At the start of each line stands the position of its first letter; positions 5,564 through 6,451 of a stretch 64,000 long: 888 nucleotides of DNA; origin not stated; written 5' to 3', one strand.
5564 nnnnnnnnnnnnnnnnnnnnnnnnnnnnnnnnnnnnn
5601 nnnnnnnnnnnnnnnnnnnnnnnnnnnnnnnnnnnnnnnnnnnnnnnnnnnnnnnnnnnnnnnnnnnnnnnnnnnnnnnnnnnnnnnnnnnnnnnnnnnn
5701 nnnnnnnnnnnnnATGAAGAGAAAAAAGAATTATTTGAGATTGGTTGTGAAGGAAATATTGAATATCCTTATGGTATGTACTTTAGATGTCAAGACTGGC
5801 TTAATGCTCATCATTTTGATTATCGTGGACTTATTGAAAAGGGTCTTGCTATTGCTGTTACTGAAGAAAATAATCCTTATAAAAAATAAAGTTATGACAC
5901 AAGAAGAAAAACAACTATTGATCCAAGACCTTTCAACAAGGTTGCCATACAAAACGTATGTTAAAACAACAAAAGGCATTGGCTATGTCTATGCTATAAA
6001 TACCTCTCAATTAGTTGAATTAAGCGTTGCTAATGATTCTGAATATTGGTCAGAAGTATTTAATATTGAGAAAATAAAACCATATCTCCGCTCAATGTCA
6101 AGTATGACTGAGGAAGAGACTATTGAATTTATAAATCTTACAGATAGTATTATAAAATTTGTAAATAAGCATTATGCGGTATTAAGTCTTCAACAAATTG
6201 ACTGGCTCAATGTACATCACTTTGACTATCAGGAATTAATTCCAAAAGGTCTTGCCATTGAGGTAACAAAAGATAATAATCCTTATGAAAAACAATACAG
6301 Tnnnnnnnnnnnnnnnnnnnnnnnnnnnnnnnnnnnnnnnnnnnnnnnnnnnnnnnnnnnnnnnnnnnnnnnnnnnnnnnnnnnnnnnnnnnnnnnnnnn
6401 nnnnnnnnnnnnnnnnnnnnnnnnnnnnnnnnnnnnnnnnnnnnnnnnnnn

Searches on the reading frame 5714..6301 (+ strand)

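Call 97: search_protein_families(library=pfam, proteins=[window:5714-6301:+], max_evalue=0.1)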
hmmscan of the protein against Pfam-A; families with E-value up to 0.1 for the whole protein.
window:5714-6301:+ (196 aa): 1 family
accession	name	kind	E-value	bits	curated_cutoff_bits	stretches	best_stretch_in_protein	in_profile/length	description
PF01281.25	Ribosomal_L9_N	-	0.072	13.1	20.7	0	174-188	29-43/47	Ribosomal protein L9, N-terminal domain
